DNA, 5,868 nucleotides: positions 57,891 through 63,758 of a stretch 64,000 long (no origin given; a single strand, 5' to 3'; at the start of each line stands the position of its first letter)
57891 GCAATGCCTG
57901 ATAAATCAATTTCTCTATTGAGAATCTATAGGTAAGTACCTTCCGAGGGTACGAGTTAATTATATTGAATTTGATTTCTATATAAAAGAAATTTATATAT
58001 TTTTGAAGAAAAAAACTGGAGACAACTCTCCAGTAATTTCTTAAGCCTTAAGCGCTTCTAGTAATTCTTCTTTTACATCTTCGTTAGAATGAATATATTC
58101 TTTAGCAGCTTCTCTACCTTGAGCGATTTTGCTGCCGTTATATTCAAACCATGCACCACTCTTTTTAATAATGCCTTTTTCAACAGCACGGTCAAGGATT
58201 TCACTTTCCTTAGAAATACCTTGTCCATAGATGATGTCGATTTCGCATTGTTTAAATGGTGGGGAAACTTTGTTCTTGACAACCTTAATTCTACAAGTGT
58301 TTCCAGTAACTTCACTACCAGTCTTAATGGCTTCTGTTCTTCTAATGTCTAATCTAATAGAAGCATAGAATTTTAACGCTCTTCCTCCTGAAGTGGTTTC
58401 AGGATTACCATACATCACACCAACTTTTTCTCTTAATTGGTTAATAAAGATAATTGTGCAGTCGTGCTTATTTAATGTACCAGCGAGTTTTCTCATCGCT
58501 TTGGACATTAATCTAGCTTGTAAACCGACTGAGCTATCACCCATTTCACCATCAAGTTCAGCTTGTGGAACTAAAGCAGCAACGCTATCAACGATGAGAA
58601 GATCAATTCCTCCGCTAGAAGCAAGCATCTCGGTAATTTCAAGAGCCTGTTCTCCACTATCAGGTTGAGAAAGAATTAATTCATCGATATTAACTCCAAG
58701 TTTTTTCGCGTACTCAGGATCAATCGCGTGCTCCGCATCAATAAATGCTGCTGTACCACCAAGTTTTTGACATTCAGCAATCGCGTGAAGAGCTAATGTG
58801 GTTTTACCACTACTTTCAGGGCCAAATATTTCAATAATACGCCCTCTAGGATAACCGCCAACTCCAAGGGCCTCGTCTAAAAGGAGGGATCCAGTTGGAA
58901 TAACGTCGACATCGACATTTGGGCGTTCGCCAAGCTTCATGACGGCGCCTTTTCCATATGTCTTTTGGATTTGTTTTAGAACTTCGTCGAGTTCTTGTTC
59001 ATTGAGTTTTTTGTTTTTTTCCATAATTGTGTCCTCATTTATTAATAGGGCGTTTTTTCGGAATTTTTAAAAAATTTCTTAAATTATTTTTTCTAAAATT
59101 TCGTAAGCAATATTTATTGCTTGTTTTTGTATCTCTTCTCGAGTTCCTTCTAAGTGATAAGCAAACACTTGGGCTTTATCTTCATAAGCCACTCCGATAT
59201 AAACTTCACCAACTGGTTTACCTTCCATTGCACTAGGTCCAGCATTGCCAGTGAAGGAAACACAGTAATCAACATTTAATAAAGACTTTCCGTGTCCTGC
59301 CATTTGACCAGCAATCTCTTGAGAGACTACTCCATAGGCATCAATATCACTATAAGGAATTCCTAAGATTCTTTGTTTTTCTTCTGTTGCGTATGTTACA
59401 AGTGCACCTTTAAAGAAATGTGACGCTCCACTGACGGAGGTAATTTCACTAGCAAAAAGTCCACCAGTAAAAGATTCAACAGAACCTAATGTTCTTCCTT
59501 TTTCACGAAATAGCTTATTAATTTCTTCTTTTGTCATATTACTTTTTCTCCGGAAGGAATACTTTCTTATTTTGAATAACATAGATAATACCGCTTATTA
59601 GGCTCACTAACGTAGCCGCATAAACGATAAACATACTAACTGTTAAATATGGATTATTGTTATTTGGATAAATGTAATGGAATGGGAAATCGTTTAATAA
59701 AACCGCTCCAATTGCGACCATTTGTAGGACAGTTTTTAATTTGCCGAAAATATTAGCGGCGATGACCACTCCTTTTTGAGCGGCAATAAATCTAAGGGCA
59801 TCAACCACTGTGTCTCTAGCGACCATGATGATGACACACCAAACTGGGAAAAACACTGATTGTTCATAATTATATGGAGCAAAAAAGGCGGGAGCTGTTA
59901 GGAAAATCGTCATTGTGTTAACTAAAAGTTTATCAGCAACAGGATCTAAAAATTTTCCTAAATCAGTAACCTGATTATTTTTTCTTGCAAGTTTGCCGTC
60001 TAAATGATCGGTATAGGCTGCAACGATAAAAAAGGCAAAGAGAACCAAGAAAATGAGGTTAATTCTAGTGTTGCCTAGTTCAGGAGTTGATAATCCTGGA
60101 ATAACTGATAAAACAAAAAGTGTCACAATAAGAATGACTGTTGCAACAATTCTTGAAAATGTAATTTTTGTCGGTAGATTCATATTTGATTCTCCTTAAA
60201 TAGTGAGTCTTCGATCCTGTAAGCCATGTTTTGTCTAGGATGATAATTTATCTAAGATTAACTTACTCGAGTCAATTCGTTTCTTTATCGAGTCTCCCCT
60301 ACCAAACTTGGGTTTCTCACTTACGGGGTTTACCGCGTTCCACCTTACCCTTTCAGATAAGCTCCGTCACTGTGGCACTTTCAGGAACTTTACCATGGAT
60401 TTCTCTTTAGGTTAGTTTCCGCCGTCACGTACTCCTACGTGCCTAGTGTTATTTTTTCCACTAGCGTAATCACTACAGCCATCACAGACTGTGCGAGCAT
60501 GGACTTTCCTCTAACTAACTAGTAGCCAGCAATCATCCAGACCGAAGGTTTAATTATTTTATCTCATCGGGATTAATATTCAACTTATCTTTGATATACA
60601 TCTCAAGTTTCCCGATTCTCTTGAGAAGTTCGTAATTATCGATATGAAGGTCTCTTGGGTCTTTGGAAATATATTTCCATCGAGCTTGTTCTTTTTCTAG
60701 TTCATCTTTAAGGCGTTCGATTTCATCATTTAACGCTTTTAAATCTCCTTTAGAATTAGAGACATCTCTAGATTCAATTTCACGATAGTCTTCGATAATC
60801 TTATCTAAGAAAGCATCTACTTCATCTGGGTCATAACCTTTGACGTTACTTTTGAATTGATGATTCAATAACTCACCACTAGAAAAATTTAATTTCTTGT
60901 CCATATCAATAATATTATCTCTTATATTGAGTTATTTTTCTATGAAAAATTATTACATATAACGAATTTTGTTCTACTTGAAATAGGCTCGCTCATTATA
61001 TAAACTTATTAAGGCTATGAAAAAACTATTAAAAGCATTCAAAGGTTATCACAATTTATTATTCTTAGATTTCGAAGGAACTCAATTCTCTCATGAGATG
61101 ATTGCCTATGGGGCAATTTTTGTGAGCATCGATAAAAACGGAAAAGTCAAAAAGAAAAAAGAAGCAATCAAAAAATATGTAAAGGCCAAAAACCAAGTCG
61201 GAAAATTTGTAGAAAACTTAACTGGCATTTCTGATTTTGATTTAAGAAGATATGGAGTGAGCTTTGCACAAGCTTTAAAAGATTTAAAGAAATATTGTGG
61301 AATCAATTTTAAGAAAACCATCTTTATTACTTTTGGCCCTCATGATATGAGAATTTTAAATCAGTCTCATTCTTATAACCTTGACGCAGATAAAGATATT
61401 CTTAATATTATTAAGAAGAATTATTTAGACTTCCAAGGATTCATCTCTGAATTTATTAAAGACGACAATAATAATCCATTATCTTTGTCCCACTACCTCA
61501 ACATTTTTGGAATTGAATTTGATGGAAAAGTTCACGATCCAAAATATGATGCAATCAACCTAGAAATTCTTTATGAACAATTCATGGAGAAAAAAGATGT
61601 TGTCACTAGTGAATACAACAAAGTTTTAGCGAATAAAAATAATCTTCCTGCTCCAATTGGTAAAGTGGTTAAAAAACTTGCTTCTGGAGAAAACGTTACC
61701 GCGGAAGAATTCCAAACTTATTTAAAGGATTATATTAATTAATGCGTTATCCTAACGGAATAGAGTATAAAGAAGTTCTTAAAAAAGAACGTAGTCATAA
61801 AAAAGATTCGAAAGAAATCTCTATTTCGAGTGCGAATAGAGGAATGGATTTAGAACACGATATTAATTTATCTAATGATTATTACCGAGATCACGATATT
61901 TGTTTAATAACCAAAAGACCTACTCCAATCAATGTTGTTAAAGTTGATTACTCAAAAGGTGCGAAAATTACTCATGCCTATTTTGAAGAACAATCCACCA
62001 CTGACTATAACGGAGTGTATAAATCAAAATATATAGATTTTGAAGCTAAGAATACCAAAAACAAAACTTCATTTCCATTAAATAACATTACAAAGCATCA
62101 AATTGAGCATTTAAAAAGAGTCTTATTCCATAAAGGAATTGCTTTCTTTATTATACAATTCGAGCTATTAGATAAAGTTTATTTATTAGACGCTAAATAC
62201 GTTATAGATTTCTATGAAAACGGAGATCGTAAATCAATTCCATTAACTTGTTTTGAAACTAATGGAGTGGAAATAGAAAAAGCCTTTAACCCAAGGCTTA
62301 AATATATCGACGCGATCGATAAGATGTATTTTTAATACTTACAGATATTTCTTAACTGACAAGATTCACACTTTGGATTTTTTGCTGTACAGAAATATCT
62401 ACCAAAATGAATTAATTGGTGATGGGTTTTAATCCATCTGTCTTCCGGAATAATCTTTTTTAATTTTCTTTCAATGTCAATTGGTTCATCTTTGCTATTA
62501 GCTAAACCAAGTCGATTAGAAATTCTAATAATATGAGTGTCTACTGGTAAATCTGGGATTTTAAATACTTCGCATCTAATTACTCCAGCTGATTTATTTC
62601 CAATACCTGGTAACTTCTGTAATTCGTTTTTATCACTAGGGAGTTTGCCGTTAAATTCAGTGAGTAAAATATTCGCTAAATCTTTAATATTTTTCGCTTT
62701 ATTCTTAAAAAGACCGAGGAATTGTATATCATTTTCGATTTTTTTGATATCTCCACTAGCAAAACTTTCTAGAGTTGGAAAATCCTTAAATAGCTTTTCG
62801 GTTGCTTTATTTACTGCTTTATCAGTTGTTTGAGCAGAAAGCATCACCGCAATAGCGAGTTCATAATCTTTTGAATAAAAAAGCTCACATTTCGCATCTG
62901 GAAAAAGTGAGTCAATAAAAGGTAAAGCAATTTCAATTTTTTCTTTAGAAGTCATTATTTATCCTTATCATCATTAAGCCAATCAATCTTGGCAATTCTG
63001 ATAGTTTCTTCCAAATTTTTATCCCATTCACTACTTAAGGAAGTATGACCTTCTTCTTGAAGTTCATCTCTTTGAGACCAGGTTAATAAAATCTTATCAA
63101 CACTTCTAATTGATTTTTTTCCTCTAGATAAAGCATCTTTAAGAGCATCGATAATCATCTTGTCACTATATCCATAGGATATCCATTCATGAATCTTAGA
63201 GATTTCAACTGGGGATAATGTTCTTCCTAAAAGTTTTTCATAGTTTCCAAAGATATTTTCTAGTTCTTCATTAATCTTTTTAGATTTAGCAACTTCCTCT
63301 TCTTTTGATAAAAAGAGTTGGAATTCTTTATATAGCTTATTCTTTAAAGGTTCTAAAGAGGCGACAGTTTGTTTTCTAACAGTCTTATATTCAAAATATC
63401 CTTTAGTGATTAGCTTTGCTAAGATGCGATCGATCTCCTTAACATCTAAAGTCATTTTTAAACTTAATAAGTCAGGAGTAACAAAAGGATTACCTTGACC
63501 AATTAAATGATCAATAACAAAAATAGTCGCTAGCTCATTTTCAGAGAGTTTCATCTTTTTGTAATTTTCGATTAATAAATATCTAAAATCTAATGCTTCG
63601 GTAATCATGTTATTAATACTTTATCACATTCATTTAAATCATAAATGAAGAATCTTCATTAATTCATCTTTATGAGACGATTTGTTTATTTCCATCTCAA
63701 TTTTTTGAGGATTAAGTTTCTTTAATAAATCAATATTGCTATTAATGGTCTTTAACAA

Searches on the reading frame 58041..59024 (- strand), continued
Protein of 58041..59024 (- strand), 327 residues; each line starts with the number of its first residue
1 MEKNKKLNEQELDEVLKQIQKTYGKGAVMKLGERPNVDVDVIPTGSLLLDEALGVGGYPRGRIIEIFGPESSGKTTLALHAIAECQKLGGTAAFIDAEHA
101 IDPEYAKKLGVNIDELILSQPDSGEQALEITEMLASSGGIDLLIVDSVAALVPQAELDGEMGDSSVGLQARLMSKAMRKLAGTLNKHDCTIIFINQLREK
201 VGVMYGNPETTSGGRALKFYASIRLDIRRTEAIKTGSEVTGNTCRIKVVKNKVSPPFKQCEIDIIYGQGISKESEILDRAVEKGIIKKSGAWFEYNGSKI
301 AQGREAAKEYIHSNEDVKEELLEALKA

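Call 106: fold_search(model_id=the predicted structure, library=pdb)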
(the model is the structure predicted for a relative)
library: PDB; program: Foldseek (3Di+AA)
matches with E <= 10: 185; with E <= 0.001: 0
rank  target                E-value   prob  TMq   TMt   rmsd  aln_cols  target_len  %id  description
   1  4mzp_E                3.2e-02  0.99  0.46  0.45   5.6       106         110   13  MazF from S. aureus crystal form III, C2221, 2.7 A (released 2014-05-21)
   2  2mf2_MODEL_1_A        6.0e-02  0.99  0.51  0.43   5.0       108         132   16  Structural and biophysical characterization of the mRNA interferase SaMazF from Staphylococcus aureus. (released 2014-05-21)
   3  8zws_C                7.1e-02  0.98  0.49  0.50   4.1       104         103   10  Mtb. MazF-mt3 toxin in compleex with its antitoxin fragmant (released 2025-06-11)
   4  5hkc_B                7.1e-02  0.95  0.45  0.44   5.0       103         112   13  Crystal structure of M. tuberculosis MazF-mt3 T52D-F62D mutant in complex with 8-mer RNA (released 2017-01-18)
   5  5hk0_B                8.9e-02  0.96  0.47  0.47   5.2       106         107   10  Crystal structure of M. tuberculosis MazF-mt3 (Rv1991c) in complex with RNA (released 2017-01-18)
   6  4mzm_A                9.4e-02  0.97  0.49  0.46   5.3       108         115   15  MazF from S. aureus crystal form I, P212121, 2.1 A (released 2014-05-28)
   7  9g2g_B                9.9e-02  0.98  0.50  0.48   4.5       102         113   16  Staphylococcus aureus MazF in complex with nanobody 5 (released 2024-07-24)
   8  9g7k_E                1.1e-01  0.97  0.48  0.45   5.2       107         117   15  Staphylococcus aureus MazF in complex with Nanobody 12 (released 2024-07-31)
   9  5uct_A                1.2e-01  0.97  0.49  0.52   4.6        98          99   12  Mycobacterium tuberculosis toxin MazF-mt6 (released 2017-03-22)
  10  7ewj_E                1.3e-01  0.95  0.49  0.47   5.2       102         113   14  Toxin-antitoxin complex from Staphylococcus aureus (released 2022-02-16)
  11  7ewi_B                1.4e-01  0.95  0.49  0.48   5.4       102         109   15  Toxin protein from Staphylococcus aureus (released 2022-02-16)
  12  6kyt_J                1.5e-01  0.96  0.50  0.48   4.7       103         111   16  The structure of the M. tb toxin MazEF-mt1 complex (released 2020-08-05)
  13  7ewj_A                1.6e-01  0.94  0.49  0.48   4.8       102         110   15  Toxin-antitoxin complex from Staphylococcus aureus (released 2022-02-16)
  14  7ewj_H                1.6e-01  0.92  0.49  0.47   5.2       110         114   14  Toxin-antitoxin complex from Staphylococcus aureus (released 2022-02-16)
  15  7ewj_B                1.7e-01  0.92  0.48  0.47   5.1       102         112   14  Toxin-antitoxin complex from Staphylococcus aureus (released 2022-02-16)
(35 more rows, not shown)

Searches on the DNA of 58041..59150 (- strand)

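Call 32: search_rna_families(source=L006, start=7400, end=8300, threshold=evalue, max_evalue=0.01, show_alignments=2)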
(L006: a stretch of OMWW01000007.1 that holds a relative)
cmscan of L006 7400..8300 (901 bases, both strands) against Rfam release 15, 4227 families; matches with E-value up to 0.01: 0.
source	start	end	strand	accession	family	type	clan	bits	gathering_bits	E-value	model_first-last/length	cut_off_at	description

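Call 65: search_rna_families(source=window, start=58980, end=59150, threshold=evalue, max_evalue=1)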
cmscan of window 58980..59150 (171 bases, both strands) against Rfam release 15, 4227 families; matches with E-value up to 1: 0.
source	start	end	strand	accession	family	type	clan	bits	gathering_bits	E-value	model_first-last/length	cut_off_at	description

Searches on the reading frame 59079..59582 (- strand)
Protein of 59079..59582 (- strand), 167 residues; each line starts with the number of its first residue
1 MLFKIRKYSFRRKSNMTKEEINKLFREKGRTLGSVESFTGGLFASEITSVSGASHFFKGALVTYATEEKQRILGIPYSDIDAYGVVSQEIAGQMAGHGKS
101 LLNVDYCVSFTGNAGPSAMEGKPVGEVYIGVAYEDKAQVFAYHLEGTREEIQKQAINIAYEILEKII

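Call 7: search_protein_families(library=pfam, proteins=[window:59079-59582:-])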
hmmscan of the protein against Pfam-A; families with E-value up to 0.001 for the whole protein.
window:59079-59582:- (167 aa): 1 family
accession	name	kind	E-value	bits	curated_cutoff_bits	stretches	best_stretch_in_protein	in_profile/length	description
PF02464.23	CinA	-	5.9e-47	159.6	23.5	1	17-166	4-154/155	Competence-damaged protein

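Call 86: search_protein_families(library=ncbifam, proteins=[window:59079-59582:-], max_evalue=0.001)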
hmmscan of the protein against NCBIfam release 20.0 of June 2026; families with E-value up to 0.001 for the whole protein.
window:59079-59582:- (167 aa): 5 families
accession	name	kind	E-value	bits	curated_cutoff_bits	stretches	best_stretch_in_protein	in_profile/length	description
NF001813.0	PRK00549.1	equivalog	9.4e-42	143.4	379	1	8-165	250-409/414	competence/damage-inducible protein A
TIGR00199.1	PncC_domain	subfamily_domain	2.3e-32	112.2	68.9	1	23-164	3-146/149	nicotinamide-nucleotide amidohydrolase family protein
TIGR00200.1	cinA_nterm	subfamily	2.2e-28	99.1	243.15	1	18-163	262-407/414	CinA family nicotinamide mononucleotide deamidase-related protein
NF002975.0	PRK03661.1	equivalog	1.9e-26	92.7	212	1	19-163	11-157/164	nicotinamide-nucleotide amidase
NF002972.0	PRK03657.1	equivalog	5.2e-16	58.9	201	1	14-163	18-167/175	2-oxo-tetronate isomerase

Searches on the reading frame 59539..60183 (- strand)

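Call 7: search_protein_families(library=pfam, proteins=[window:59539-60183:-])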
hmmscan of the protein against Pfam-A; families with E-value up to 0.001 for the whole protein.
window:59539-60183:- (214 aa): 1 family
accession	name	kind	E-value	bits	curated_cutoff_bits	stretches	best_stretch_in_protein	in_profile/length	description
PF01066.26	CDP-OH_P_transf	-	1.2e-35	123.6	22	1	1-187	1-143/152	CDP-alcohol phosphatidyltransferase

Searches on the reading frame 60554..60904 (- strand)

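Call 7: search_protein_families(library=pfam, proteins=[window:60554-60904:-])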
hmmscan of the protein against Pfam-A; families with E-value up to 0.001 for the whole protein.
window:60554-60904:- (116 aa): 1 family
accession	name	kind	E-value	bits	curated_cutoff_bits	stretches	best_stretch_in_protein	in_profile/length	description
PF05103.18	DivIVA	-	1.1e-11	45.3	28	1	9-68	3-61/131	DivIVA protein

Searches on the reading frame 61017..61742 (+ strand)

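Call 42: search_protein_families(library=pfam, proteins=[window:61017-61742:+], max_evalue=0.01)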
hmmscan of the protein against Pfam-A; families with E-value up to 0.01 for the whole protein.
window:61017-61742:+ (241 aa): 0 families

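Call 86: search_protein_families(library=ncbifam, proteins=[window:61017-61742:+], max_evalue=0.001)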
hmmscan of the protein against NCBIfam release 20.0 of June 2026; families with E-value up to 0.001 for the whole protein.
window:61017-61742:+ (241 aa): 3 families
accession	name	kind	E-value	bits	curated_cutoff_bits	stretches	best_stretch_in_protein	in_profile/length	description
NF005226.0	PRK06722.1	equivalog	4.6e-07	29.3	290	1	27-195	26-183/281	exonuclease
NF005838.0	PRK07748.1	equivalog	1.5e-06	27.9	169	1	14-210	6-197/207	3'-5' exonuclease KapD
NF005836.0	PRK07740.1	equivalog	0.00085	18.8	261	0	16-192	63-225/244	hypothetical protein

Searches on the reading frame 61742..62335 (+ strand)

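Call 41: search_protein_families(library=pfam, proteins=[window:61742-62335:+], max_evalue=0.01)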
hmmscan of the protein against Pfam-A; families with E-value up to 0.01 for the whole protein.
window:61742-62335:+ (197 aa): 1 family
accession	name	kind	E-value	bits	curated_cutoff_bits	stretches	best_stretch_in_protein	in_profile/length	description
PF03838.20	RecU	-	1.1e-58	198.2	25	1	33-193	1-162/162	Recombination protein U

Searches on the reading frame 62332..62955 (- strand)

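Call 42: search_protein_families(library=pfam, proteins=[window:62332-62955:-], max_evalue=0.01)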
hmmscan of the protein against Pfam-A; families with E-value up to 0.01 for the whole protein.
window:62332-62955:- (207 aa): 5 families
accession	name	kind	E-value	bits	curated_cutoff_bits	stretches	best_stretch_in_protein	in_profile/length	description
PF00730.31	HhH-GPD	-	5.2e-25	88.3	26.2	1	35-170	1-107/108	HhH-GPD superfamily base excision DNA repair protein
PF10576.14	EndIII_4Fe-2S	-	3.1e-05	24.6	20.5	1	189-205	1-17/17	Iron-sulfur binding domain of endonuclease III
PF00633.29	HHH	-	9.5e-05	22.5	24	1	101-128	2-29/30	Helix-hairpin-helix motif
PF21176.3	RecR_HhH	-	0.0018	18.5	27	1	110-123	6-19/45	RecR, helix-hairpin-helix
PF14520.12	HHH_5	-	0.0027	18.6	27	0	100-123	32-48/57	Helix-hairpin-helix domain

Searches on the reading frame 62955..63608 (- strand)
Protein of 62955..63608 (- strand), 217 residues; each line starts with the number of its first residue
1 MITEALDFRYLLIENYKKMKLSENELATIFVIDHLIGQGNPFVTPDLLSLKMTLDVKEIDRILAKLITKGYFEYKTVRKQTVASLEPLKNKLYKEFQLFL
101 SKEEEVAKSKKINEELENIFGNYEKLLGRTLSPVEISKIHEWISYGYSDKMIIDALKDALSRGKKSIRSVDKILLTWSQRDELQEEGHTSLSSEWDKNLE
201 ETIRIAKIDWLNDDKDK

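Call 42: search_protein_families(library=pfam, proteins=[window:62955-63608:-], max_evalue=0.01)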
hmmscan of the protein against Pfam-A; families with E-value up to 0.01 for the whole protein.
window:62955-63608:- (217 aa): 2 families
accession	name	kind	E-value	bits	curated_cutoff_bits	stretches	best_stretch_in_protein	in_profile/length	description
PF21984.2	DnaD_N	-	2.9e-15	56.7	27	1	11-97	4-95/101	DnaD N-terminal domain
PF07261.16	DnaB_2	-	6.2e-15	55.1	22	1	122-180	3-62/74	Replication initiation and membrane attachment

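Call 85: find_encoding_contigs(protein=window:62955-63608:-, flank=10000, max_places=2)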
Protein window:62955-63608:- (217 aa): 2 contigs read that carry it; 1 place shown.
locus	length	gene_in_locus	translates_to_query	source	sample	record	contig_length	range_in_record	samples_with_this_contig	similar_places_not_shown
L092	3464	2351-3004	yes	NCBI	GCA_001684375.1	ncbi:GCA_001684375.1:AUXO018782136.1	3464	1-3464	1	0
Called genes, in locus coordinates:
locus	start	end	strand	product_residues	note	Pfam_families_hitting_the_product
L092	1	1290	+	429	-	?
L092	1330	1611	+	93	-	PF18291:HU-HIG (weak), PF00216:Bac_DNA_binding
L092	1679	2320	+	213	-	PF01743:PolyA_pol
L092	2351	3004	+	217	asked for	PF21984:DnaD_N, PF07261:DnaB_2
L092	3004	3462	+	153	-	?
